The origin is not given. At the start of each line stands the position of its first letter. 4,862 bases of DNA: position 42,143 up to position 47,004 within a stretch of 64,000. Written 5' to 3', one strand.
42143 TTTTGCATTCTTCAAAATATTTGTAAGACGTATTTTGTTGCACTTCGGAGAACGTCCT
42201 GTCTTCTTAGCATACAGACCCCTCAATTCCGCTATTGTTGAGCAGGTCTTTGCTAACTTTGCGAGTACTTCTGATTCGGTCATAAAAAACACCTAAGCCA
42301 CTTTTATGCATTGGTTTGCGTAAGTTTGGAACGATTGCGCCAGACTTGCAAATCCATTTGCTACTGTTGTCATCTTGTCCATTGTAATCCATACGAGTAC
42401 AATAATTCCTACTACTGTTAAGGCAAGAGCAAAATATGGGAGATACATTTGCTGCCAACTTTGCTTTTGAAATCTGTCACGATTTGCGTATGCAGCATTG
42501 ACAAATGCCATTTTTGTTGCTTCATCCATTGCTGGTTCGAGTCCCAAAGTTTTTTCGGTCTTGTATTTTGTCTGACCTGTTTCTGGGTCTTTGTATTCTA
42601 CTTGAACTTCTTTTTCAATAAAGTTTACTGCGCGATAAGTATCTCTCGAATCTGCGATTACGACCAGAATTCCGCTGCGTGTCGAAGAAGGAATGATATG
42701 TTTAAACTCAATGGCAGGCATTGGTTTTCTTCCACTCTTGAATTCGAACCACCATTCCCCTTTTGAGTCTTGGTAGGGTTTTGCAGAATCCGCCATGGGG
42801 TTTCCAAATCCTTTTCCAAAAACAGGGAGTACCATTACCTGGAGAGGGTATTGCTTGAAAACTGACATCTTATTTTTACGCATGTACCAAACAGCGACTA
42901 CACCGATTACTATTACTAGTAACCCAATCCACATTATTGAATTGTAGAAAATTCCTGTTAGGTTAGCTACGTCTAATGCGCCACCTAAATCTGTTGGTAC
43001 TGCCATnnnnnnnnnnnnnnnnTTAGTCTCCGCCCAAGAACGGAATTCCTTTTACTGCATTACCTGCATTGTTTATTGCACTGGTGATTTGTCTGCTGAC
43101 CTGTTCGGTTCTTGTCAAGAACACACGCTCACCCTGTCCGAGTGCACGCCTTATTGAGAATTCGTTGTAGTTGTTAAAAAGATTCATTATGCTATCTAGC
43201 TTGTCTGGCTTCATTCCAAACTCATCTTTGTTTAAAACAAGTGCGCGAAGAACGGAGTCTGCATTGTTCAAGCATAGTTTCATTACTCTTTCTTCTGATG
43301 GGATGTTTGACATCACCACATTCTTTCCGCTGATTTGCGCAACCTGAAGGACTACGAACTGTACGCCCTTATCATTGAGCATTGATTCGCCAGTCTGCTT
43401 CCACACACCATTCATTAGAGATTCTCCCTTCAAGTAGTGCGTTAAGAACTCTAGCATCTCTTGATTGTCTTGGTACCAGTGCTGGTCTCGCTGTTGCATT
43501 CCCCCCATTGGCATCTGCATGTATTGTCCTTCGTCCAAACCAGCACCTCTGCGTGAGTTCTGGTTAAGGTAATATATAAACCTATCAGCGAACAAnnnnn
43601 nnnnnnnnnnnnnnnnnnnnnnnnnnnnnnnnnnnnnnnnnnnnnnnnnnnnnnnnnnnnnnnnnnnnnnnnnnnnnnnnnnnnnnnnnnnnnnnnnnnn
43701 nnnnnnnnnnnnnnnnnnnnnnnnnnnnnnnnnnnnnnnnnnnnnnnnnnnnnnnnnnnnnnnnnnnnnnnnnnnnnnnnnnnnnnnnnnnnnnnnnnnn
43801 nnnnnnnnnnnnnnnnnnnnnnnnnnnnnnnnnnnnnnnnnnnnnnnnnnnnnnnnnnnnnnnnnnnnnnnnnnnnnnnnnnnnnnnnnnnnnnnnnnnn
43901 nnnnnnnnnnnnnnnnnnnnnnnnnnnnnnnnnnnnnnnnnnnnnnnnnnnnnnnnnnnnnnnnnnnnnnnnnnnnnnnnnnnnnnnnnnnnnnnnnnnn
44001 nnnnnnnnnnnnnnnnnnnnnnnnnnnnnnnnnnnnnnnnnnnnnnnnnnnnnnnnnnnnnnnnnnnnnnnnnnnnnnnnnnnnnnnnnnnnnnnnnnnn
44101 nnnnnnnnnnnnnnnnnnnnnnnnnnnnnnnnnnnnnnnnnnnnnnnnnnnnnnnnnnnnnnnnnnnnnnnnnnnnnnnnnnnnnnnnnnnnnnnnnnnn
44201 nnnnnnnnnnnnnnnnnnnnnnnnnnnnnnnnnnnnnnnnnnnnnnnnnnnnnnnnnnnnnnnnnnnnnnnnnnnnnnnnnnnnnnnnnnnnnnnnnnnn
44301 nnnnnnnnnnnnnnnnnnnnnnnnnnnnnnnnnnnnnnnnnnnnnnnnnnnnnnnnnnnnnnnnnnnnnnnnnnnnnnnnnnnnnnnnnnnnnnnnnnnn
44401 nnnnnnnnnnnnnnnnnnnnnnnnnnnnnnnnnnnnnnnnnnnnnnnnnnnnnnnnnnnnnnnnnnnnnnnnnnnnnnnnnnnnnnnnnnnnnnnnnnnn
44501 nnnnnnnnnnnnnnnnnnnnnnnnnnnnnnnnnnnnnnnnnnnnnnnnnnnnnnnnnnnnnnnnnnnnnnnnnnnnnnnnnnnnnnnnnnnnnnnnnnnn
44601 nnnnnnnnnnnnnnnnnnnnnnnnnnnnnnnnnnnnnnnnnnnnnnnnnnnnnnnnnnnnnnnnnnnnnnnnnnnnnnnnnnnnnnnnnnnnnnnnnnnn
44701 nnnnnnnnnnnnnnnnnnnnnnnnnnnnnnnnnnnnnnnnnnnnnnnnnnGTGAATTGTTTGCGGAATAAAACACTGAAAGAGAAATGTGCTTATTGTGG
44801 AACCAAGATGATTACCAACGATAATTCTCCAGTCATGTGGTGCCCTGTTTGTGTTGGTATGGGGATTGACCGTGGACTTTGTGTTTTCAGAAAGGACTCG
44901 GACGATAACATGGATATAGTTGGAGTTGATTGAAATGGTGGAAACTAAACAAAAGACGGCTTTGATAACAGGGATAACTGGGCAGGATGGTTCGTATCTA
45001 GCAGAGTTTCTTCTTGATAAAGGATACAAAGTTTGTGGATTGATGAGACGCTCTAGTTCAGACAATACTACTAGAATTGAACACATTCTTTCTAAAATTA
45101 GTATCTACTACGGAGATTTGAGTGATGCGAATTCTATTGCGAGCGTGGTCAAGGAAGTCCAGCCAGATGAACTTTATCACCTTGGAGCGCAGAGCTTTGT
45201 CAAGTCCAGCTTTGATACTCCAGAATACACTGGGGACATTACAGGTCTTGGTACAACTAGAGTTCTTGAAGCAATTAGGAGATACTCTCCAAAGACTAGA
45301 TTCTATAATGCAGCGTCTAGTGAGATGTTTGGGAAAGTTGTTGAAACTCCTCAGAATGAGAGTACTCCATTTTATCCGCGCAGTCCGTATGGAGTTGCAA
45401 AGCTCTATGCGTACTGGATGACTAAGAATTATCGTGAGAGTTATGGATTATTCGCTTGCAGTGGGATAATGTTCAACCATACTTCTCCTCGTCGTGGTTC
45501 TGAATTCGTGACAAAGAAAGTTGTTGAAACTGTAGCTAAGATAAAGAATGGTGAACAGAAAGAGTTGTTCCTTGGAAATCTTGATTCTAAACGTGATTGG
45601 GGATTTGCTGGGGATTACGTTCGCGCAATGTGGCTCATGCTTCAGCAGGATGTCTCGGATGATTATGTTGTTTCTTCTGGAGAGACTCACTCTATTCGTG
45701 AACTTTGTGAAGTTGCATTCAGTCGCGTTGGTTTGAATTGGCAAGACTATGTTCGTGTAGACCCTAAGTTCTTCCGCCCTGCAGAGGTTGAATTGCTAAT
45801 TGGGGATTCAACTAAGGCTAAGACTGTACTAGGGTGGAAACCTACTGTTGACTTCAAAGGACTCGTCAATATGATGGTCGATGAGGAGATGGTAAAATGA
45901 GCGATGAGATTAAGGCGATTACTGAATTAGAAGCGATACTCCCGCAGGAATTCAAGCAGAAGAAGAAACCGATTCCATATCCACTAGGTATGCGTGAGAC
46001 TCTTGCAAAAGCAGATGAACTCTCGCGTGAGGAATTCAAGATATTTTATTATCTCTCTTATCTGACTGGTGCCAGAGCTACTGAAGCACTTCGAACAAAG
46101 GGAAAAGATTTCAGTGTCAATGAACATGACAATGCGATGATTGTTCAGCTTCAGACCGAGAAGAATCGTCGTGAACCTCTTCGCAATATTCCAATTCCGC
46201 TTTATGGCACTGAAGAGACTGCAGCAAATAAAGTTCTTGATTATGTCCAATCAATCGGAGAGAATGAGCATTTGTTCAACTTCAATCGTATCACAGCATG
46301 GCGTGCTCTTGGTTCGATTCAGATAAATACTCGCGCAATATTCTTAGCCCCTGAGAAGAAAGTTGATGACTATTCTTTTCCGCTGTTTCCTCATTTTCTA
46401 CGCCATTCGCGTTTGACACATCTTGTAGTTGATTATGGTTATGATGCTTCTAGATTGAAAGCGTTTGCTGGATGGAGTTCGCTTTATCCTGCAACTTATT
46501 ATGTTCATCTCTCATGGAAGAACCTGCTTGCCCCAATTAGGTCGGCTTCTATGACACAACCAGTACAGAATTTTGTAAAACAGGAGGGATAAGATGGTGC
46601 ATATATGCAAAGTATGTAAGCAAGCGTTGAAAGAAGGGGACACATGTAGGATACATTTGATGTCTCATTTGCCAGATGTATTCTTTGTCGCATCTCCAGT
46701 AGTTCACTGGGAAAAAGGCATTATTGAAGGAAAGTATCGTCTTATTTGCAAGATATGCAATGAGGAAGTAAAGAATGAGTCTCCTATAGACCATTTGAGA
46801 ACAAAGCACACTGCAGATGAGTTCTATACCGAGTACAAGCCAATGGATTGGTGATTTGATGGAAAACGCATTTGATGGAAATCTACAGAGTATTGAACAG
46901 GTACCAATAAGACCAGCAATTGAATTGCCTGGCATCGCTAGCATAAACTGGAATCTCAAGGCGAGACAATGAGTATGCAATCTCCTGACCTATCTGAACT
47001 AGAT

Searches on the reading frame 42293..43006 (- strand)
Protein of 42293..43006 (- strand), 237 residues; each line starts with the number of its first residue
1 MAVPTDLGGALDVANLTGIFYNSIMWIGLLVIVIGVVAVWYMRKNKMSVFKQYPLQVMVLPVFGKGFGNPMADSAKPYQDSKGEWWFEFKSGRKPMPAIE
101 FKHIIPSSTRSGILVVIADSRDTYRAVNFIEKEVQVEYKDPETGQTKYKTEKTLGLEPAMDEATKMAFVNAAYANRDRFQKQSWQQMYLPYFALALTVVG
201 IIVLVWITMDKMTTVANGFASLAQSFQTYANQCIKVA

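Call 7: search_protein_families(library=pfam, proteins=[window:42293-43006:-], max_evalue=0.01)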
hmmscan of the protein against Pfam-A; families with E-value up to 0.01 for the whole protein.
window:42293-43006:- (237 aa): 2 families
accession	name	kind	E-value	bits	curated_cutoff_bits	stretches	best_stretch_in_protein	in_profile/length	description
PF13273.12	DUF4064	-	0.00031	21.4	32.1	0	23-47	62-86/102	Protein of unknown function (DUF4064)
PF05753.20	TRAP_beta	-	0.0062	16.4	22.4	1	87-210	66-170/178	Translocon-associated protein beta (TRAPB)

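Call 8: search_protein_families(library=phrogs, proteins=[window:42293-43006:-], max_evalue=0.001)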
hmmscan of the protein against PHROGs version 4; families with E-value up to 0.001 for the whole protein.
window:42293-43006:- (237 aa): 0 families

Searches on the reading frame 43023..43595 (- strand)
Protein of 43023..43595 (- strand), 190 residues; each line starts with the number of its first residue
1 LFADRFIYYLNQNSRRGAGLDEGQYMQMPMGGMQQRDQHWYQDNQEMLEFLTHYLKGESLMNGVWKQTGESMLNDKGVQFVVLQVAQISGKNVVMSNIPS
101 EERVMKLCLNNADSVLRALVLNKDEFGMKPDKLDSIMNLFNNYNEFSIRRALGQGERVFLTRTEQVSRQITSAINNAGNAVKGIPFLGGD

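Call 7: search_protein_families(library=pfam, proteins=[window:43023-43595:-], max_evalue=0.01)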
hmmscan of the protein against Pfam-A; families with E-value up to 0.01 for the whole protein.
window:43023-43595:- (190 aa): 0 families

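Call 8: search_protein_families(library=phrogs, proteins=[window:43023-43595:-], max_evalue=0.001)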
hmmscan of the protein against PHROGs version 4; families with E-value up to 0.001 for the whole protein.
window:43023-43595:- (190 aa): 0 families

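Call 19: find_related_loci(query=window:43023-43595:-, collection=viral_contigs, flank=10000)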
Query window:43023-43595:- (190 aa) in viral_contigs; peptide patterns used: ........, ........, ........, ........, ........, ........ (x = any residue, [..] = any of these).
29 stretches matched a pattern, but none encodes a relative of the query by tblastn (E <= 1e-3).

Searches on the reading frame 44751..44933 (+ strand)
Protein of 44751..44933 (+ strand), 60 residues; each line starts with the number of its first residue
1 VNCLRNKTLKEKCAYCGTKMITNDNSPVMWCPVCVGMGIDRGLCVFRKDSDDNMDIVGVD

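Call 72: search_protein_families(library=pfam, proteins=[window:44751-44933:+], max_evalue=0.01)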
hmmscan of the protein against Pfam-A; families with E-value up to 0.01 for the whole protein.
window:44751-44933:+ (60 aa): 1 family
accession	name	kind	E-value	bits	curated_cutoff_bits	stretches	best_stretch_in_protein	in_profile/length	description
PF06061.16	Baculo_ME53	-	0.0039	16.8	25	1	3-34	262-294/343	Baculoviridae ME53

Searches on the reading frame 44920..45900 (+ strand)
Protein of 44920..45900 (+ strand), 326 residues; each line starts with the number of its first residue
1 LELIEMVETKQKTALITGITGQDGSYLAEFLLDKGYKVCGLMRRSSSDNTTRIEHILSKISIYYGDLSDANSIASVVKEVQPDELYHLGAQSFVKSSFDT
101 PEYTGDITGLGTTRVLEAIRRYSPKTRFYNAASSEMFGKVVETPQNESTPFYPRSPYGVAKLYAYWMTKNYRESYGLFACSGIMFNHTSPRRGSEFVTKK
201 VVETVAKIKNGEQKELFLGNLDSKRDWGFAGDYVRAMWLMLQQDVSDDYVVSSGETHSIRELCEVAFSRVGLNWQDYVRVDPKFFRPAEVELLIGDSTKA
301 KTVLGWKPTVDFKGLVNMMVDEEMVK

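Call 7: search_protein_families(library=pfam, proteins=[window:44920-45900:+], max_evalue=0.01)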
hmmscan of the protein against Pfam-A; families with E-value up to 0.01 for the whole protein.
window:44920-45900:+ (326 aa): 6 families
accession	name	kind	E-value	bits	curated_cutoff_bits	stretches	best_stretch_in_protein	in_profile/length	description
PF16363.11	GDP_Man_Dehyd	-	9.2e-135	449.8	27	1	15-319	1-332/332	GDP-mannose 4,6 dehydratase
PF01370.27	Epimerase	-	1.5e-71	241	20.9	1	14-251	1-239/240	NAD dependent epimerase/dehydratase family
PF05368.20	NmrA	-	5.2e-06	26.7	27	1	11-81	2-71/298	NmrA-like family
PF04321.23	RmlD_sub_bind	-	3.3e-05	23.5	27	1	14-163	3-131/287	RmlD substrate binding domain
PF13460.12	NAD_binding_10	-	0.0093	16.3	27.2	0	18-80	1-61/184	NAD(P)H-binding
PF08659.16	KR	-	0.0099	16.2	22.6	0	13-82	2-77/180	KR domain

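Call 8: search_protein_families(library=phrogs, proteins=[window:44920-45900:+], max_evalue=0.001)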
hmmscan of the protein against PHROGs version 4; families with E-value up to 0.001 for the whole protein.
window:44920-45900:+ (326 aa): 2 families
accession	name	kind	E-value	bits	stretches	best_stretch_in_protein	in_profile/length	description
phrog_540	-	DNA, RNA and nucleotide metabolism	2.6e-83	281.6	1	9-321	290-592/715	nucleotide-sugar epimerase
phrog_3142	-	moron, auxiliary metabolic gene and host takeover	1.5e-05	24.6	1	4-81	280-356/596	FabG-like 3-oxoacyl-(acyl-carrier-protein) reductase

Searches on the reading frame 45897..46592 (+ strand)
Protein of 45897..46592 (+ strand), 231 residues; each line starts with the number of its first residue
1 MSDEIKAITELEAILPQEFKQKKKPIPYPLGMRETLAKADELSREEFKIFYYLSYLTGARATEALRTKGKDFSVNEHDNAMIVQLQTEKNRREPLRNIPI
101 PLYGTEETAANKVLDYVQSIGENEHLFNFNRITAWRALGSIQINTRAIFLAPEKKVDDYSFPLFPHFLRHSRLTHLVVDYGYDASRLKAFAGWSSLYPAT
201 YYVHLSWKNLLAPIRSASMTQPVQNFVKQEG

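Call 7: search_protein_families(library=pfam, proteins=[window:45897-46592:+], max_evalue=0.01)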
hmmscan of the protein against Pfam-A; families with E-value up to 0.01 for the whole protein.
window:45897-46592:+ (231 aa): 1 family
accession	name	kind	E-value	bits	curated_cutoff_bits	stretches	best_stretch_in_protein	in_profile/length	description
PF00589.27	Phage_integrase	-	1.1e-07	32.3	27.1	1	45-206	22-169/172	Phage integrase family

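Call 8: search_protein_families(library=phrogs, proteins=[window:45897-46592:+], max_evalue=0.001)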
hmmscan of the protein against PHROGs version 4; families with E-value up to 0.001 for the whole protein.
window:45897-46592:+ (231 aa): 1 family
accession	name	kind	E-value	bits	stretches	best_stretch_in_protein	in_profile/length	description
phrog_1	-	integration and excision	4.4e-08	33.8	1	36-210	277-440/611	integrase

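Call 9: find_encoding_contigs(protein=window:45897-46592:+, flank=10000, max_places=10)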
Protein window:45897-46592:+ (231 aa): 2 contigs read that carry it; 1 place shown.
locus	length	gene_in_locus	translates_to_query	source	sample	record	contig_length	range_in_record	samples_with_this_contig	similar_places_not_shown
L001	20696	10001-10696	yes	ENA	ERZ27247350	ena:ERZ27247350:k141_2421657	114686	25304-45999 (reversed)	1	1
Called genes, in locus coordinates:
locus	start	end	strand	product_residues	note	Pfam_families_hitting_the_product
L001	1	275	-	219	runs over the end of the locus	-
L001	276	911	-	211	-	-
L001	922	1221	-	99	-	-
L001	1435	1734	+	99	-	-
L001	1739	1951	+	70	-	-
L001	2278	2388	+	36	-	-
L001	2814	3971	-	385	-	PF01941:AdoMet_Synthase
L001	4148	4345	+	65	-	-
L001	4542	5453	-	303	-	-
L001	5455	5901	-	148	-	-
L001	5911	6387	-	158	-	-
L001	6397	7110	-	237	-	-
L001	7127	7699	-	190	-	-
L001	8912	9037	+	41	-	-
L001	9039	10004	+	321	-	PF01370:Epimerase, PF05368:NmrA (weak), PF16363:GDP_Man_Dehyd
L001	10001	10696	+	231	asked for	PF00589:Phage_integrase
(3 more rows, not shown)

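Call 18: find_related_loci(query=window:45897-46592:+, collection=viral_contigs, flank=10000)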
Query window:45897-46592:+ (231 aa) in viral_contigs; peptide patterns used: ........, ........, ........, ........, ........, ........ (x = any residue, [..] = any of these).
8 stretches matched a pattern, but none encodes a relative of the query by tblastn (E <= 1e-3).

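Call 29: find_homologous_proteins(query=window:45897-46592:+, max_evalue=0.00001)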
Query window:45897-46592:+ (231 aa): 12 proteins with E <= 0.00001 among 283 candidates.
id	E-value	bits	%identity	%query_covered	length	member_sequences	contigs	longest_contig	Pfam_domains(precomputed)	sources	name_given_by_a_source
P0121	6.3e-151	518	100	100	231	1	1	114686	PF00589.28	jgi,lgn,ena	-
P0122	1.6e-19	89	34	72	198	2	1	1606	PF00589.28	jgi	jgi:site-specific recombinase XerD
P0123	3.4e-19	88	34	72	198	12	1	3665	PF00589.28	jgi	jgi:site-specific recombinase XerD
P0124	9.4e-15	73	35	68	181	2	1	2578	PF00589.28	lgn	-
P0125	1.5e-11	63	31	71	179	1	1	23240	PF00589.28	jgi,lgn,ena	-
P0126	2.2e-11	62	31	68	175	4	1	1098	PF00589.28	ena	-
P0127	3.2e-11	61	30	78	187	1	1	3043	PF00589.28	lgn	-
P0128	5.0e-11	61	30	77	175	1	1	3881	PF00589.28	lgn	-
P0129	1.2e-10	59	31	71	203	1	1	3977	PF00589.28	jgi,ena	-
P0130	7.2e-9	54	29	77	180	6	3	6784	PF00589.28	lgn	-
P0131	1.5e-7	49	28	77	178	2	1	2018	PF00589.28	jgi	jgi:integrase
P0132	2.1e-7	49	30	78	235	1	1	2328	-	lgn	-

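Call 30: find_encoding_contigs(protein=P0125, flank=10000, max_places=4)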
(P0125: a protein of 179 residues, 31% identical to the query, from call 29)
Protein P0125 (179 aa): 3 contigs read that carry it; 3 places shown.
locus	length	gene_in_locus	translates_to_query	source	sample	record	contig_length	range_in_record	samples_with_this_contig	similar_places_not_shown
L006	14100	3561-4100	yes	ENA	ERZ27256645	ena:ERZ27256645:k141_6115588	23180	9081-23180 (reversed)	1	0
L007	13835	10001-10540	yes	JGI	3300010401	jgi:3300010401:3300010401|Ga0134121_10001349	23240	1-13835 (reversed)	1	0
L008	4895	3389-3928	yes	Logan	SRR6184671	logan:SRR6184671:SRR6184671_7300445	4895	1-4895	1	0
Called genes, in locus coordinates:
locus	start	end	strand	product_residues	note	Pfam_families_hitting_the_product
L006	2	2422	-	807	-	?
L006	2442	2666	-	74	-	-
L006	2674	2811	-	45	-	-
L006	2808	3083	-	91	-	-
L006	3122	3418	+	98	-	-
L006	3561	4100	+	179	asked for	PF00589:Phage_integrase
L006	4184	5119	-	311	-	PF05707:Zot (weak)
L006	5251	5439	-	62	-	-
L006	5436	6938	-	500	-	PF04851:ResIII, PF00270:DEAD (weak), PF16203:ERCC3_RAD25_C, PF00271:Helicase_C (weak)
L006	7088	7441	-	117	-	-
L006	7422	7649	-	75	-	-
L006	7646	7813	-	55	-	-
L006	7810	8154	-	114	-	-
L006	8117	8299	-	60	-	-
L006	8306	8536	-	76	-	-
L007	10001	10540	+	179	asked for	PF00589:Phage_integrase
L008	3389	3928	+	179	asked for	PF00589:Phage_integrase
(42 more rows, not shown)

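Call 31: find_encoding_contigs(protein=P0123, flank=10000, max_places=4)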
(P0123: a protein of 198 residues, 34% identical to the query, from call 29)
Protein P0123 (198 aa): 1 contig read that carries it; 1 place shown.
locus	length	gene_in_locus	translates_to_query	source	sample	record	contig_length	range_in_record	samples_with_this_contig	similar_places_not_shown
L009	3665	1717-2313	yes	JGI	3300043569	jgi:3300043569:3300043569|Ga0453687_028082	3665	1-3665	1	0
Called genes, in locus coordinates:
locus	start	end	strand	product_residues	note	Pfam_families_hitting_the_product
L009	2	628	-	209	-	?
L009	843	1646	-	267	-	PF12705:PDDEXK_1 (weak)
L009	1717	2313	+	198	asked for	PF00589:Phage_integrase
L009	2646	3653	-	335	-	-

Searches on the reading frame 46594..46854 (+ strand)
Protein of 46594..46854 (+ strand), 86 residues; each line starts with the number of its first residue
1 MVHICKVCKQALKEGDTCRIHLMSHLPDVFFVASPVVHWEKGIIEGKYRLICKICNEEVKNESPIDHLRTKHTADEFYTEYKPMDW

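Call 72: search_protein_families(library=pfam, proteins=[window:46594-46854:+], max_evalue=0.01)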
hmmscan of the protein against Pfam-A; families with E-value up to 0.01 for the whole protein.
window:46594-46854:+ (86 aa): 1 family
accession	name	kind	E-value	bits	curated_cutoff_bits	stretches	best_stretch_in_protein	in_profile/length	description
PF12013.13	OrsD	-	0.0008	20.3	26.6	0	50-74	12-36/114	Orsellinic acid/F9775 biosynthesis cluster protein D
